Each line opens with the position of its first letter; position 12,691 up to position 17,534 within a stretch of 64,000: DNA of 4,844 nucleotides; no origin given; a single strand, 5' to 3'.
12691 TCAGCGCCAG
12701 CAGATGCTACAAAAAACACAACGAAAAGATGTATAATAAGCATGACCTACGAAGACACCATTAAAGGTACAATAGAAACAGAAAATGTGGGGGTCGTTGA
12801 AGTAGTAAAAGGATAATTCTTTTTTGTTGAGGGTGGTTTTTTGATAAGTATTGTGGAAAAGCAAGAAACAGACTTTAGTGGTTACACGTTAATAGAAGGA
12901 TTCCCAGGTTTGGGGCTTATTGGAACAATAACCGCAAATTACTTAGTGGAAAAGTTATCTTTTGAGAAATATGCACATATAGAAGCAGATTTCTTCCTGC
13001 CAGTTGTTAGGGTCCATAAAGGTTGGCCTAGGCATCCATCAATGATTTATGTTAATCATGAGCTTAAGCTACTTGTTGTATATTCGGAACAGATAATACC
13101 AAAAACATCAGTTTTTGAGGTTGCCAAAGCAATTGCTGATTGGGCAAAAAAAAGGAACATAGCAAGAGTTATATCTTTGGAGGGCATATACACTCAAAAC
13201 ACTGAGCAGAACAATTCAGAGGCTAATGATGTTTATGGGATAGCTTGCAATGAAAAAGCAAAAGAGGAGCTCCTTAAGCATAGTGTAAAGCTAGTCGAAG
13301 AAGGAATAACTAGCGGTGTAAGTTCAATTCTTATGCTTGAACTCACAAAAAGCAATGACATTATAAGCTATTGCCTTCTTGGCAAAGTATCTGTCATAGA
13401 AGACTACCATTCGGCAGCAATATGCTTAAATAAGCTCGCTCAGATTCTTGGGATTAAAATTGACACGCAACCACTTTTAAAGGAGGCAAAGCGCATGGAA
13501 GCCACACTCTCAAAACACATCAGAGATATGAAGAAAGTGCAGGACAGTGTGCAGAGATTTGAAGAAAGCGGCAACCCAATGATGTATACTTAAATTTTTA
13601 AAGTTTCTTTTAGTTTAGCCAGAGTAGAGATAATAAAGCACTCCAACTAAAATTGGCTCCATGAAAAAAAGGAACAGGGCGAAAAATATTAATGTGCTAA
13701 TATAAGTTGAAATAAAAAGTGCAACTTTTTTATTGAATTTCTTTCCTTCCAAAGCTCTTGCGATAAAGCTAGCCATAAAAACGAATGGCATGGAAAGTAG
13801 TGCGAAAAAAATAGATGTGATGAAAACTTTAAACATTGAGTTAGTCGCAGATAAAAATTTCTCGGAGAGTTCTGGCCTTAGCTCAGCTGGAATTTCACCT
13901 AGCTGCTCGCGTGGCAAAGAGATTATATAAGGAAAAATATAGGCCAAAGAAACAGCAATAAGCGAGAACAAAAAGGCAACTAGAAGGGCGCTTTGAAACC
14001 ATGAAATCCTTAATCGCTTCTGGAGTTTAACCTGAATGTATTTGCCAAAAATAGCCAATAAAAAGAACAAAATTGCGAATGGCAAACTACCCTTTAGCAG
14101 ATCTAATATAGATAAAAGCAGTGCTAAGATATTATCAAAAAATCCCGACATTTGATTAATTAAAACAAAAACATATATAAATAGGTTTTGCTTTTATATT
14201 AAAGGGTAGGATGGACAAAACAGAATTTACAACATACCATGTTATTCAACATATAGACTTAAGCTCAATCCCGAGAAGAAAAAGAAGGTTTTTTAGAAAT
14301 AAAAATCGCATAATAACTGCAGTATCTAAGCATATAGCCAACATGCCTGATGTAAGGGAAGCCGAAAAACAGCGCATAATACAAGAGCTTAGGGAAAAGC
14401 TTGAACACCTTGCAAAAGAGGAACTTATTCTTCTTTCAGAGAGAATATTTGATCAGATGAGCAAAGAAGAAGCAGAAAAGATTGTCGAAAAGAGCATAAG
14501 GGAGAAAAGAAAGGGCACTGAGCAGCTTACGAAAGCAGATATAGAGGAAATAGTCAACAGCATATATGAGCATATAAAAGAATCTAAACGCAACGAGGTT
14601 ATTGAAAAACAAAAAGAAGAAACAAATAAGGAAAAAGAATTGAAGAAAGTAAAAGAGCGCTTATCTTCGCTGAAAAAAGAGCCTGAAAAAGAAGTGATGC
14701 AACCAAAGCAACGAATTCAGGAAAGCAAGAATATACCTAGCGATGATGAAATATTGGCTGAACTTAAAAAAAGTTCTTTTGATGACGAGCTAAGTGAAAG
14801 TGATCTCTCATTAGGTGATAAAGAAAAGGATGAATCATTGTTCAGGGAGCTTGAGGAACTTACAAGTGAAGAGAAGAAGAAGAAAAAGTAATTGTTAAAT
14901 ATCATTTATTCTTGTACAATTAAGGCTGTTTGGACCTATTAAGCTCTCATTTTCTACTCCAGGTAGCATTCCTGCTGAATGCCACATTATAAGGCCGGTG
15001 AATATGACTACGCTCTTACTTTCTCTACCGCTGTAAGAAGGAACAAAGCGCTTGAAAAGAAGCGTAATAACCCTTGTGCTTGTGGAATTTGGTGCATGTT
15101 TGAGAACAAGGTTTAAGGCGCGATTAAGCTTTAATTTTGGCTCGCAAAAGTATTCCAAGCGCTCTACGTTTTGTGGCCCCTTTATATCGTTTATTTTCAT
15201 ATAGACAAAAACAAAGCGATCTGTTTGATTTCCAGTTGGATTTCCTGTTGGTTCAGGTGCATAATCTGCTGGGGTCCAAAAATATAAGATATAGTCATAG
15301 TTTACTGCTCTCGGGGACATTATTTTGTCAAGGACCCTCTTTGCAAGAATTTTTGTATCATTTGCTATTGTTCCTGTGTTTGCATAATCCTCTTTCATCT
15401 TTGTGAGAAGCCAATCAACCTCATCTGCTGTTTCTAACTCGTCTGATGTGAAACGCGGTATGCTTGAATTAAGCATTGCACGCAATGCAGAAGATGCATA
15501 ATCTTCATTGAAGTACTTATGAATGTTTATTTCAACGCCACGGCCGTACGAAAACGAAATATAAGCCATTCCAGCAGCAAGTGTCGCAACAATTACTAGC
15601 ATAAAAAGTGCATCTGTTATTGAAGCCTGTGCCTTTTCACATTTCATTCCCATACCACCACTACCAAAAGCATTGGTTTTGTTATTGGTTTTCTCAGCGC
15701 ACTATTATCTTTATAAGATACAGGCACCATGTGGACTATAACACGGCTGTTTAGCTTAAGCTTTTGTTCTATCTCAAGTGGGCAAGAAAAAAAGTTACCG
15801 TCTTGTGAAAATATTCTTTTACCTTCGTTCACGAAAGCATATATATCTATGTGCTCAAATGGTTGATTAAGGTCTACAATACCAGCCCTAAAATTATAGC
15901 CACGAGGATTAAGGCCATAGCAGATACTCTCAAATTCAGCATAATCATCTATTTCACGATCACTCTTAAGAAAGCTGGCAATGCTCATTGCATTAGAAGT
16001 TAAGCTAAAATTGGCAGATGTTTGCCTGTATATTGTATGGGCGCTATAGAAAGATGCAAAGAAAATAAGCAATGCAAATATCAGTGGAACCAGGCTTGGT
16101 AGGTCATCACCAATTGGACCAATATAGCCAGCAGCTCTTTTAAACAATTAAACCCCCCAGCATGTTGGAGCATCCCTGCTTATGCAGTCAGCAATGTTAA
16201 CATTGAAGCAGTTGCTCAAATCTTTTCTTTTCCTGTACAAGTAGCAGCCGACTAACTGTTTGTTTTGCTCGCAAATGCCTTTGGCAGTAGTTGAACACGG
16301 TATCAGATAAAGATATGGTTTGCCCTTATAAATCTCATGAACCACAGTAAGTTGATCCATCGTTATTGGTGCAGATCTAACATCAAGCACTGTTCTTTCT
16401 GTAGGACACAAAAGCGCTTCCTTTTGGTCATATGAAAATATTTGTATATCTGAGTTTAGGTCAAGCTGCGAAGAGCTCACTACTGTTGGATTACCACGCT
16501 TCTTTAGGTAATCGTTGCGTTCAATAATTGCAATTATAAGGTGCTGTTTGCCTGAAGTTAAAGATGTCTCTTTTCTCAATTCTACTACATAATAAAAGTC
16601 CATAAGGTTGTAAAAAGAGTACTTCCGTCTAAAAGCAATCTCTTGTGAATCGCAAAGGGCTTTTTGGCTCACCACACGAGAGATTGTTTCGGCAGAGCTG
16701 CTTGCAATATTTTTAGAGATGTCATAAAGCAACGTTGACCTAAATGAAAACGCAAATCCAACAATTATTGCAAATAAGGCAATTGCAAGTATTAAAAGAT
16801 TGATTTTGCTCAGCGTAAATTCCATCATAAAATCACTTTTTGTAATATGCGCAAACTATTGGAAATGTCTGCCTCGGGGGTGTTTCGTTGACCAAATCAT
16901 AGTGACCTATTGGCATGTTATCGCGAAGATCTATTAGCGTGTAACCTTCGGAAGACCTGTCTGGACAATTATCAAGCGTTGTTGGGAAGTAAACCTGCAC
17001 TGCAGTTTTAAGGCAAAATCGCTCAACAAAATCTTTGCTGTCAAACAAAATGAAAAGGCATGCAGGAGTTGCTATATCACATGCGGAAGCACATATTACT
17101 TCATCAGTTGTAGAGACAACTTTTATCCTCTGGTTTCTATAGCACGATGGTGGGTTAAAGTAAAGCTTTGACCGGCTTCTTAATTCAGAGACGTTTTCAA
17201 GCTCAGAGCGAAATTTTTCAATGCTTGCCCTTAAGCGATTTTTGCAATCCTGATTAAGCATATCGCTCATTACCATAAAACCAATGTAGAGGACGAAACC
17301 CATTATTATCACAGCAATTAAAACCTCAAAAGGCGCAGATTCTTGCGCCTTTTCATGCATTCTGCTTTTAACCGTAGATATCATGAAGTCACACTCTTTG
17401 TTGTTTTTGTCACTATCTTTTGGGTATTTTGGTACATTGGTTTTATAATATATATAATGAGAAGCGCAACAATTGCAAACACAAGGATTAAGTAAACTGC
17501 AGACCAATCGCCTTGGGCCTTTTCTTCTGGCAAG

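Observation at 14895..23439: Compact archaeal type IV pilus module: four divergent pilin-like genes, ATPase, platform and two more pilins. Leaders share an 'EKAQ' motif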

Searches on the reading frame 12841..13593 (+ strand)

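Call 12: search_protein_families(library=pfam, proteins=[window:12841-13593:+], max_evalue=0.01)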
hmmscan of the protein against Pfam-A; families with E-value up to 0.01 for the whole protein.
window:12841-13593:+ (250 aa): 1 family
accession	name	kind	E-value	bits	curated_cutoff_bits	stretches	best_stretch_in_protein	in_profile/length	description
PF09754.15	PAC2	-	3.7e-37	128.7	25.8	1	17-225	1-213/215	PAC2 family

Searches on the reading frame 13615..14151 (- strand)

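Call 12: search_protein_families(library=pfam, proteins=[window:13615-14151:-], max_evalue=0.01)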
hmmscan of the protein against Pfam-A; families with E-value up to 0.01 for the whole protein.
window:13615-14151:- (178 aa): 1 family
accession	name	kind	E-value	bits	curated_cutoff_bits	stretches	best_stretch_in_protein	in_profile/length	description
PF06738.18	ThrE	-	0.0034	17.3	26.3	1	18-72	125-178/241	Putative threonine/serine exporter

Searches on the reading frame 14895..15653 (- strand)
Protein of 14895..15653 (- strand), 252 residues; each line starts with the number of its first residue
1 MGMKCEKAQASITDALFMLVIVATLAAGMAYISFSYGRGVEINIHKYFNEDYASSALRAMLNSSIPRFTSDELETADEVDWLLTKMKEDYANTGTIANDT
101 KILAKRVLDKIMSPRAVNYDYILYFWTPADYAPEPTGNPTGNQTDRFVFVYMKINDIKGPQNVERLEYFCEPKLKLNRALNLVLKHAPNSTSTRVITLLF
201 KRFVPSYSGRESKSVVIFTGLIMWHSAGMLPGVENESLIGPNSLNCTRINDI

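Call 3: search_protein_families(library=pfam, proteins=[window:14895-15653:-], max_evalue=1)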
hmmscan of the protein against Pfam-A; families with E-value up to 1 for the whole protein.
window:14895-15653:- (252 aa): 0 families

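Call 4: search_protein_families(library=ncbifam, proteins=[window:14895-15653:-], max_evalue=1)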
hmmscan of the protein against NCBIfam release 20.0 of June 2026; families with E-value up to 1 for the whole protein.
window:14895-15653:- (252 aa): 0 families

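Call 65: search_protein_representatives(protein=window:14895-15653:-)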
Query: 252 residues. Proteins with E-value up to 0.001 (for the whole library): 135; up to 1e-10: 86; up to 1e-30: 3. The best 135 are listed.
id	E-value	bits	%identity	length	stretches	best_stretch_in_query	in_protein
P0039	1.3e-92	326.1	60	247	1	3-249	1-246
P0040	6.7e-61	222.3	44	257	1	5-249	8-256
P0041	4.9e-35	137.7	35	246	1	6-248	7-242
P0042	1.3e-29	119.9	36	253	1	6-248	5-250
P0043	1.3e-23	100.3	32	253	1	6-247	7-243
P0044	1.6e-23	100.0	40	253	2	33-249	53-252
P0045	5.9e-23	98.1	35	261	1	6-250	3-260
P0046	3.1e-22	95.7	34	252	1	6-248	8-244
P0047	6.4e-22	94.7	44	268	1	6-127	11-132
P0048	7.1e-22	94.6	37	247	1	7-173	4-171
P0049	1.9e-21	93.2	36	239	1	7-226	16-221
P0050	3.3e-21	92.4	34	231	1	6-248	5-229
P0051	1.1e-19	87.4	43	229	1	6-127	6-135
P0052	2.4e-19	86.3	37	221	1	3-225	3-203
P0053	2.4e-19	86.3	35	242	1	6-230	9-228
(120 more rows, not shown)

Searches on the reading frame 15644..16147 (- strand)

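Call 3: search_protein_families(library=pfam, proteins=[window:15644-16147:-], max_evalue=1)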
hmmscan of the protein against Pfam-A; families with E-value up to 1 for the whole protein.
window:15644-16147:- (167 aa): 1 family
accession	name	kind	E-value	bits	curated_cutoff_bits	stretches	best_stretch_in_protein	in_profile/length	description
PF10317.15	7TM_GPCR_Srd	-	0.049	13.3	22.8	1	22-79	14-73/292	Serpentine type 7TM GPCR chemoreceptor Srd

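Call 4: search_protein_families(library=ncbifam, proteins=[window:15644-16147:-], max_evalue=1)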
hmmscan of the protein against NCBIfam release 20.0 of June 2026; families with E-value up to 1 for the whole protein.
window:15644-16147:- (167 aa): 0 families

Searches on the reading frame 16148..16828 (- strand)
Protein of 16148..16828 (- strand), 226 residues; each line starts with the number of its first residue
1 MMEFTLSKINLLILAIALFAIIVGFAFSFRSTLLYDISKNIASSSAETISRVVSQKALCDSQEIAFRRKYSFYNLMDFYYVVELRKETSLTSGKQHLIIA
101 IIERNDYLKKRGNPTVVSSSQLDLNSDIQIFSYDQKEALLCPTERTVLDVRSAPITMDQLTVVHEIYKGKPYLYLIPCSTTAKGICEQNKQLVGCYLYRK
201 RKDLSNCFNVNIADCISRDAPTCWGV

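Call 3: search_protein_families(library=pfam, proteins=[window:16148-16828:-], max_evalue=1)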
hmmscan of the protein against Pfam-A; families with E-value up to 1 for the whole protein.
window:16148-16828:- (226 aa): 1 family
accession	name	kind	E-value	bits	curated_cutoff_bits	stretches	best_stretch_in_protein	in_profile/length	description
PF11297.13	DUF3098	-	0.056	13.5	25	1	6-27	2-23/67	Protein of unknown function (DUF3098)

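Call 4: search_protein_families(library=ncbifam, proteins=[window:16148-16828:-], max_evalue=1)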
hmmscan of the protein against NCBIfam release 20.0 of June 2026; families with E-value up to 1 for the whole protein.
window:16148-16828:- (226 aa): 0 families

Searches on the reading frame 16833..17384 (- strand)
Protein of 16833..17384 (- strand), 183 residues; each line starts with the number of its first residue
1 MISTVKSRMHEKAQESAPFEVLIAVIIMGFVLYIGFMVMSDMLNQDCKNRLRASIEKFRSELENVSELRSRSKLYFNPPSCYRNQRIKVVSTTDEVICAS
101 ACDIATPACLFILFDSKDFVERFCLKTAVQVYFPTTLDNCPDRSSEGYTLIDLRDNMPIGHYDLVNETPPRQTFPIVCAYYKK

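Call 3: search_protein_families(library=pfam, proteins=[window:16833-17384:-], max_evalue=1)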
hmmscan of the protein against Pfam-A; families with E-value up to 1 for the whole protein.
window:16833-17384:- (183 aa): 2 families
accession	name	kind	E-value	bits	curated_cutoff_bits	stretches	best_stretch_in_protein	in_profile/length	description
PF14364.11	DUF4408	-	0.14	12.4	22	1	97-113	3-19/33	Domain of unknown function (DUF4408)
PF20520.3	Ac45-VOA1_TM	-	0.15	12.2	25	1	20-41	9-30/39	V0 complex accessory subunit Ac45/VOA1 transmembrane domain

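Call 4: search_protein_families(library=ncbifam, proteins=[window:16833-17384:-], max_evalue=1)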
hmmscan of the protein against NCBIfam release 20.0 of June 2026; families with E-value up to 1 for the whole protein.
window:16833-17384:- (183 aa): 1 family
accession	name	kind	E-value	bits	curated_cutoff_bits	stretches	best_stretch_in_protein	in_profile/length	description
NF009989.0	PRK13455.1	equivalog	0.16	12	249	1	25-103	32-105/185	F0F1 ATP synthase subunit B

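Call 49: find_homologous_proteins(query=window:16833-17384:-, max_evalue=0.001)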
Query window:16833-17384:- (183 aa): 15 proteins with E <= 0.001 among 35 candidates.
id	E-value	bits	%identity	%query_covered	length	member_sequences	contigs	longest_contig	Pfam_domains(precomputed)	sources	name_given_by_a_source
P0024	1.8e-105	368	89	97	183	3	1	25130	-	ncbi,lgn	ncbi:MAG: hypothetical protein QW400_02715 [Candidatus Diapherotrites archaeon]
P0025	1.2e-93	330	82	95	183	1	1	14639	-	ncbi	ncbi:MAG: hypothetical protein QXM75_03135 [Candidatus Diapherotrites archaeon]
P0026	7.4e-65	236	57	98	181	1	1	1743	-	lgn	-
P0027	2.7e-64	234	59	95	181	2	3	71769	-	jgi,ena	-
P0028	1.7e-48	183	47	97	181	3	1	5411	-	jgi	-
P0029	1.2e-28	118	36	95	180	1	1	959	-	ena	-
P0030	2.3e-27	114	36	95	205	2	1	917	-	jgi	jgi:type II secretory pathway pseudopilin PulG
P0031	1.3e-24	105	34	95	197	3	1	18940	-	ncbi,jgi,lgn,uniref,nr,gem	ncbi:MAG: hypothetical protein FJY86_04105 [Candidatus Diapherotrites archaeon]|uniref:Uncharacteriz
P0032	1.5e-24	105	34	96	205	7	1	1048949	-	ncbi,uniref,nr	ncbi:MAG: hypothetical protein IPJ89_03520 [Candidatus Iainarchaeum archaeon]|uniref:Class III signa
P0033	8.2e-24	102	33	96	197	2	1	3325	-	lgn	-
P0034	2.5e-23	101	33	97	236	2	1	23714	-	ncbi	-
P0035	5.8e-23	100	32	98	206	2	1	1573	-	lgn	-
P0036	2.2e-19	88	35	93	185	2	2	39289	-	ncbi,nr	ncbi:hypothetical protein KKE06_01200 [Candidatus Micrarchaeota archaeon]|nr:hypothetical protein [C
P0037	3.7e-18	84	31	97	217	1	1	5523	-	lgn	-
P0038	2.3e-17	81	32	97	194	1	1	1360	-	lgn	-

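Call 50: find_encoding_contigs(protein=P0032, flank=10000, max_places=2)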
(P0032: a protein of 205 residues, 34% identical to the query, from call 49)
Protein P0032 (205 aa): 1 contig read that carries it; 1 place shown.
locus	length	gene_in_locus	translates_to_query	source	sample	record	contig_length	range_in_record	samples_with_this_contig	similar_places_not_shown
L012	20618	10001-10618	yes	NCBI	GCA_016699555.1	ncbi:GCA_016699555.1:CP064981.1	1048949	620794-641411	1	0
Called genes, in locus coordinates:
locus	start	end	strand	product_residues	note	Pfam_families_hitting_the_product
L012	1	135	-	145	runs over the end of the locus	-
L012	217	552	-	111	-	PF03091:CutA1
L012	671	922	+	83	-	PF24434:DUF7557 (faint)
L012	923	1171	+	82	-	PF05016:ParE_toxin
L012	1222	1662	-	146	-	-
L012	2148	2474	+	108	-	-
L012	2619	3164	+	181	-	-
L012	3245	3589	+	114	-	-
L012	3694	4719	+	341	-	-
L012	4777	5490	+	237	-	PF00535:Glycos_transf_2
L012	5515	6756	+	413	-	-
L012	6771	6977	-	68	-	-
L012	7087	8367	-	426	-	PF02403:Seryl_tRNA_N, PF00587:tRNA-synt_2b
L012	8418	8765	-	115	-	PF01329:Pterin_4a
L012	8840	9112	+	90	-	-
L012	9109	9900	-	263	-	PF12705:PDDEXK_1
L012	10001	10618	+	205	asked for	-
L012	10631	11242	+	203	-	-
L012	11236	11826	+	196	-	-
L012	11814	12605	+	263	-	-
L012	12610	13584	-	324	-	-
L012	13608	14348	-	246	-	-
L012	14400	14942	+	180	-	-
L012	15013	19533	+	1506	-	-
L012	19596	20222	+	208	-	-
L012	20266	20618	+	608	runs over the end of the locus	PF13715:CarbopepD_reg_2 (faint), PF17802:SpaA (faint), PF22904:NOMO1-like_2nd (faint), PF13620:CarboxypepD_reg, PF17210:SdrD_B (weak)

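Call 51: find_encoding_contigs(protein=P0036, flank=10000, max_places=2)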
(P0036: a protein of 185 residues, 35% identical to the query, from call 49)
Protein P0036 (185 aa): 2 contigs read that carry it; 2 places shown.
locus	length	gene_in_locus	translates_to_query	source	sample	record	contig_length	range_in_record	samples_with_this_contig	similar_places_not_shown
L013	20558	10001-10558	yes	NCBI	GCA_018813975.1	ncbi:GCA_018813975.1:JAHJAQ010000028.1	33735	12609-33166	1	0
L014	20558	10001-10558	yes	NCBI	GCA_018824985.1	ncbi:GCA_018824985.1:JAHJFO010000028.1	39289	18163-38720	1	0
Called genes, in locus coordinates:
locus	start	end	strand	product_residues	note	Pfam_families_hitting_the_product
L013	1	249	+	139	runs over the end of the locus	PF01894:YjbQ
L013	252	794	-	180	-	PF09721:Exosortase_EpsH (weak)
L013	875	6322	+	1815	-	PF14890:Intein_splicing, PF14528:LAGLIDADG_3, PF14890:Intein_splicing, PF14528:LAGLIDADG_3, PF00437:T2SSE (weak)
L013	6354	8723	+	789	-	-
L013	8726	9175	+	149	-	-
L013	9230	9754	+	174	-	-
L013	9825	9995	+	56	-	-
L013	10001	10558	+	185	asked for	-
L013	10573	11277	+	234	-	-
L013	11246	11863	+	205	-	-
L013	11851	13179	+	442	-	-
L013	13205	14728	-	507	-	-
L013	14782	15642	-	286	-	-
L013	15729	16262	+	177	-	-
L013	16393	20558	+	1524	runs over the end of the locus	-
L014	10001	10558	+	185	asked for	-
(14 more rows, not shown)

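Call 63: predict_structure(alignment_id=A3)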
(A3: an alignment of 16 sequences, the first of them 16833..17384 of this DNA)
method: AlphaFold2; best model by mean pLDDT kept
length: 183 residues; sequences in the alignment: 16
mean_pLDDT: 84.5   pTM: 0.71
mean pLDDT of the five models: 84.5, 84.3, 84.3, 83.2, 82.3
residues with pLDDT >= 90: 78; 70-90: 83; 50-70: 12; < 50: 10
segments of 3 or more residues with pLDDT < 50: 1-3, 8-14
pLDDT, mean of each block of 10 residues (from residue 1): 48 55 84 85 88 93 87 93 91 87 83 91 81 87 91 93 91 89 94
secondary structure, 60 per line:
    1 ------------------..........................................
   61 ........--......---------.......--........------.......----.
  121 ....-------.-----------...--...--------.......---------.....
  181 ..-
elements in order: H19-68 E71-76 E86-92 H95-102 E109-115 E120-124 E149-151 E160-166 E176-182

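Call 75: search_protein_families(library=pfam, alignment_id=A3, max_evalue=10)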
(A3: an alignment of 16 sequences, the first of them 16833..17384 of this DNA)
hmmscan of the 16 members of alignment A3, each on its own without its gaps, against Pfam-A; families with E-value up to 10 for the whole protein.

A. member 1, window:16833-17384:- (183 aa): 2 families
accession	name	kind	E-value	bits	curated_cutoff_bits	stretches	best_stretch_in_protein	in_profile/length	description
PF14364.11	DUF4408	-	0.14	12.4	22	1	97-113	3-19/33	Domain of unknown function (DUF4408)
PF20520.3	Ac45-VOA1_TM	-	0.15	12.2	25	1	20-41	9-30/39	V0 complex accessory subunit Ac45/VOA1 transmembrane domain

B. families by the number of members that match (of 16 scanned): 9 families
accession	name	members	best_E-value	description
PF20520.3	Ac45-VOA1_TM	6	0.02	V0 complex accessory subunit Ac45/VOA1 transmembrane domain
PF14364.11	DUF4408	2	0.073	Domain of unknown function (DUF4408)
PF00024.32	PAN_1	1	0.00076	PAN domain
PF03221.22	HTH_Tnp_Tc5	1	0.068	Tc5 transposase DNA-binding domain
PF15879.10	MWFE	1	0.13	NADH-ubiquinone oxidoreductase MWFE subunit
PF14575.11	EphA2_TM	1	0.15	Ephrin type-A receptor 2 transmembrane domain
PF14557.12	AphA_like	1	0.17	Putative AphA-like transcriptional regulator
PF14843.11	GF_recep_IV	1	0.2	Growth factor receptor domain IV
PF25191.1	DUF7832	1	0.21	Domain of unknown function (DUF7832)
